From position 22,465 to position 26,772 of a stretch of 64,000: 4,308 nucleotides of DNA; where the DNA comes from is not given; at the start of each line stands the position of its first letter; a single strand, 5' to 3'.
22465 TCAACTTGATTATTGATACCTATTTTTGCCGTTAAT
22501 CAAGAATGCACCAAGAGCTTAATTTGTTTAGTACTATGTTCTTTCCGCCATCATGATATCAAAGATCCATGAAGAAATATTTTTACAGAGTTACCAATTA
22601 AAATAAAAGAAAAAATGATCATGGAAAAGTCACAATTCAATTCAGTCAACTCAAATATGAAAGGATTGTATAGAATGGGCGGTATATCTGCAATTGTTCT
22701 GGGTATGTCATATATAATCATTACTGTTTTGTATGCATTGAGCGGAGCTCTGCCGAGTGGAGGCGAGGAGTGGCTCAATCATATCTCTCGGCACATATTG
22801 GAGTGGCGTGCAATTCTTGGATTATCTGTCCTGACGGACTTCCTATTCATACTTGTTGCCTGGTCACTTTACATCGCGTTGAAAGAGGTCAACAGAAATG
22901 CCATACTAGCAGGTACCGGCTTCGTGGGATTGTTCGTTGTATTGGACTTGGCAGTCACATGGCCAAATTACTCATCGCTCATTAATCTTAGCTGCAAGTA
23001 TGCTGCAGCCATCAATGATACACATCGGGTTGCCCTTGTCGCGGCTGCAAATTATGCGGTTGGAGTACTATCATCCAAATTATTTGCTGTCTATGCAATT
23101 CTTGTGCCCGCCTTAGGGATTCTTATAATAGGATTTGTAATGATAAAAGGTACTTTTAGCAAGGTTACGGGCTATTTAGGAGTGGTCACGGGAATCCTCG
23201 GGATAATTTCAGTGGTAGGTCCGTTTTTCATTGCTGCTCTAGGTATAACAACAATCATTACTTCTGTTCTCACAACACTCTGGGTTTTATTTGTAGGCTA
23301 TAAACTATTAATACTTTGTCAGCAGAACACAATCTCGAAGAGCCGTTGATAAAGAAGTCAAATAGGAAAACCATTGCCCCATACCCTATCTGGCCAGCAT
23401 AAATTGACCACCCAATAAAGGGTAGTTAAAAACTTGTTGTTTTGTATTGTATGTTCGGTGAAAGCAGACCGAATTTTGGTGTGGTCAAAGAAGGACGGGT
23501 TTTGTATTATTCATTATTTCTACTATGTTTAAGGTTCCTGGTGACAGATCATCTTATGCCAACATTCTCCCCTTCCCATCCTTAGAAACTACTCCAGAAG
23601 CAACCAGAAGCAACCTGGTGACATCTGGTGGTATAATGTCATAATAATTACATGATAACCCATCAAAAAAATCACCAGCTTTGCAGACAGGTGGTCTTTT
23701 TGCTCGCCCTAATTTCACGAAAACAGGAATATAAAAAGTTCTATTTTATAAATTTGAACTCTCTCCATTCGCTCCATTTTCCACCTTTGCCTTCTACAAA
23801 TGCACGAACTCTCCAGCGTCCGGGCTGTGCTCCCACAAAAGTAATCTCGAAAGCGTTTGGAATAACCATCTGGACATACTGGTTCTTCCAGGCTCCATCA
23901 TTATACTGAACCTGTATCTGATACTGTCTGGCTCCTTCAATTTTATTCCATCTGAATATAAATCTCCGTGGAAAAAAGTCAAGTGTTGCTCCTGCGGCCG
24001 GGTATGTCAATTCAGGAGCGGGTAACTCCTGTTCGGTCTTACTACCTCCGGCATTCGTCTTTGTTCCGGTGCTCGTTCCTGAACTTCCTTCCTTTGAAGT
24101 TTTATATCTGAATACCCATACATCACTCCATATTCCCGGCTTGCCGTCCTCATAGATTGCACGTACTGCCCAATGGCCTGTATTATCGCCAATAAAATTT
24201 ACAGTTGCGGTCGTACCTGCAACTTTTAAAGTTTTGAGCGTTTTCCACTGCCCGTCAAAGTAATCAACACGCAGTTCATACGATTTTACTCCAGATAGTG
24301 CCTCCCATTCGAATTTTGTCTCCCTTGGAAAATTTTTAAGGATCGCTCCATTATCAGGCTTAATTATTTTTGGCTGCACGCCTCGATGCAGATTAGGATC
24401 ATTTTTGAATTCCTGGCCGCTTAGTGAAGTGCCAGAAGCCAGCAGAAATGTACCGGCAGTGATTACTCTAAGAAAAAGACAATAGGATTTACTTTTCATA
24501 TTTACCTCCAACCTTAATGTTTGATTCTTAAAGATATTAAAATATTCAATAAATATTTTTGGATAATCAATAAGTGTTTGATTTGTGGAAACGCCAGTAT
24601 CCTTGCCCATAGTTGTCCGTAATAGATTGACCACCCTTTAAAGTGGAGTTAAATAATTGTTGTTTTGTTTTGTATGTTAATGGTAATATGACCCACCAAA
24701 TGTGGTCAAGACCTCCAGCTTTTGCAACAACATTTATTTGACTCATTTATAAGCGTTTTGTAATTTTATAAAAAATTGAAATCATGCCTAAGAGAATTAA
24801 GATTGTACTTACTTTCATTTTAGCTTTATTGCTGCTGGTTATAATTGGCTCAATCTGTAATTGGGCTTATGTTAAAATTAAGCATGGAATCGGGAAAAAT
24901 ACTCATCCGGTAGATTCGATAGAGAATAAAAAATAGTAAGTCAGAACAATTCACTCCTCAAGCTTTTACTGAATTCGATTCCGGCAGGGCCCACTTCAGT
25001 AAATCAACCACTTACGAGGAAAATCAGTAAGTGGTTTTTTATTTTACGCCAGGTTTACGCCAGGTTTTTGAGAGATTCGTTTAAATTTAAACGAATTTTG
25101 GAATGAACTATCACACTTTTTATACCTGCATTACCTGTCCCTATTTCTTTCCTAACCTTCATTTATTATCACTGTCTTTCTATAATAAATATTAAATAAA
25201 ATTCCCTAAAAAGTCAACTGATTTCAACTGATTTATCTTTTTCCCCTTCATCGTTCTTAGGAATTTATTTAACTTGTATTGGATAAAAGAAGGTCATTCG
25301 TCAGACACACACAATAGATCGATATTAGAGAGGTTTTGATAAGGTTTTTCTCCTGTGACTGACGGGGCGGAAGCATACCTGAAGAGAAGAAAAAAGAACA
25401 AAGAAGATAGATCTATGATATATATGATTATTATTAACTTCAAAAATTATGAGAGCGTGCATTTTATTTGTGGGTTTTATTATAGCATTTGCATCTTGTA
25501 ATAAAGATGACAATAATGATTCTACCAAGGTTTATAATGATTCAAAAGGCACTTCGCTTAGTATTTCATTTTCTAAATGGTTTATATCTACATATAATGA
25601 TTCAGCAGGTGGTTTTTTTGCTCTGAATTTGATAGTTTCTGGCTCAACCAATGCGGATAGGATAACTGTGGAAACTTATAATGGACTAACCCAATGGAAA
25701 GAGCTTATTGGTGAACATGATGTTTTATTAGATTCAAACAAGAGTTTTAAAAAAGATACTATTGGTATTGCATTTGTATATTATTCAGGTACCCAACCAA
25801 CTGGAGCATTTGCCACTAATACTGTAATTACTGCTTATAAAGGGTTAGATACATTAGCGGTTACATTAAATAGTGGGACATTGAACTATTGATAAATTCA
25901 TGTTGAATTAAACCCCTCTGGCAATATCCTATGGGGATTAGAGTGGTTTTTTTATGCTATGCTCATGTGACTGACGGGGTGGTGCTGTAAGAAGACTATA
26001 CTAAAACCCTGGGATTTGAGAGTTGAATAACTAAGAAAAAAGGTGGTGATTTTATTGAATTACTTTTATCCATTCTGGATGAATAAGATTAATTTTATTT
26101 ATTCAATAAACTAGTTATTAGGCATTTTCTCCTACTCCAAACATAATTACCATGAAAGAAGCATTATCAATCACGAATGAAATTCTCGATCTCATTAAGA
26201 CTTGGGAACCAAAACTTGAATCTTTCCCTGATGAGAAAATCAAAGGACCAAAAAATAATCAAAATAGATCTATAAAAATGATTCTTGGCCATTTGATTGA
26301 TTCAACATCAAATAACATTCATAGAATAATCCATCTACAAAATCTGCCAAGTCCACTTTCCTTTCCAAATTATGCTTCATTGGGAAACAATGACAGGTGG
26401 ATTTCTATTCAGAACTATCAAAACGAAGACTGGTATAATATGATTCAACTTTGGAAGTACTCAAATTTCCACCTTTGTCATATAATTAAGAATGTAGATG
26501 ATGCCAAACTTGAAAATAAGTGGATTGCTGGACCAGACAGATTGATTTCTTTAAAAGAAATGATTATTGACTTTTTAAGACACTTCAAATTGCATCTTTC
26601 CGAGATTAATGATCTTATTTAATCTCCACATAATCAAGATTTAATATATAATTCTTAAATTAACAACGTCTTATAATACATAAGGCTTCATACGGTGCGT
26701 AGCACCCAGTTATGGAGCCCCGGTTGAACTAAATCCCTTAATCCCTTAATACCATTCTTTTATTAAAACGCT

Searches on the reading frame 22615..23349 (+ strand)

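Call 22: search_protein_families(library=pfam, proteins=[window:22615-23349:+], max_evalue=0.001)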
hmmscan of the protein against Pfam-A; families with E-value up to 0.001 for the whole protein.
window:22615-23349:+ (244 aa): 1 family
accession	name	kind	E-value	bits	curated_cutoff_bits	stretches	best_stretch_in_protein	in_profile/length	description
PF14329.11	DUF4386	-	4e-06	27.3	27.6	1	29-228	2-203/210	Domain of unknown function (DUF4386)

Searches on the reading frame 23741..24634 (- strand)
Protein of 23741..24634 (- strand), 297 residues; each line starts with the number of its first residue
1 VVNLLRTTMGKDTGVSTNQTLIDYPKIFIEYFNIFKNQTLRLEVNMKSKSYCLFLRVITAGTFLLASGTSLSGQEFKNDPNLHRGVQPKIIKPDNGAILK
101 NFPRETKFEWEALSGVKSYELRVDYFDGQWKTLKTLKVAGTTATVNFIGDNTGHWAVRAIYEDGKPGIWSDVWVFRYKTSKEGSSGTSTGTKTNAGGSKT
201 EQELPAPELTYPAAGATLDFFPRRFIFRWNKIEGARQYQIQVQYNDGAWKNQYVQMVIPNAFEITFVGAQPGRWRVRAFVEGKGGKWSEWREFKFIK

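Call 10: search_protein_families(library=pfam, proteins=[window:23741-24634:-], max_evalue=0.01)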
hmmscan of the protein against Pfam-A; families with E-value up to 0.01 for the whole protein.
window:23741-24634:- (297 aa): 0 families

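Call 87: search_protein_families(library=pfam, proteins=[window:23741-24634:-], max_evalue=1)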
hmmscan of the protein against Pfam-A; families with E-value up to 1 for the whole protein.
window:23741-24634:- (297 aa): 1 family
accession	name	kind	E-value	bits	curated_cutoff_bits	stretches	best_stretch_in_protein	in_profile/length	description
PF07495.19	Y_Y_Y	-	0.019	15.3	26.6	0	238-294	10-61/65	Y_Y_Y domain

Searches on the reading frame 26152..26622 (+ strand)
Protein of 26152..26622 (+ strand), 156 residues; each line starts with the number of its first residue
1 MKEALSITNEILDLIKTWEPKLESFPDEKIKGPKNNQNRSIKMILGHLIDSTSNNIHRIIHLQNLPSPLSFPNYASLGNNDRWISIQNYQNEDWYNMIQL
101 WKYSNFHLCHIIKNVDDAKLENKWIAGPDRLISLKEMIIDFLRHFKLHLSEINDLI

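Call 10: search_protein_families(library=pfam, proteins=[window:26152-26622:+], max_evalue=0.01)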
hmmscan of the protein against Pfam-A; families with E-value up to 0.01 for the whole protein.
window:26152-26622:+ (156 aa): 0 families

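Call 87: search_protein_families(library=pfam, proteins=[window:26152-26622:+], max_evalue=1)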
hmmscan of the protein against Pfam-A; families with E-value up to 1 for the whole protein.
window:26152-26622:+ (156 aa): 2 families
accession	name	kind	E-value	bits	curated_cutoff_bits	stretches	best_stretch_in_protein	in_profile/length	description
PF12867.12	DinB_2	-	0.11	13.4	24.8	1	22-151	13-127/128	DinB superfamily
PF05163.17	DinB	-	0.14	12.6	23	1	16-61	17-62/165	DinB family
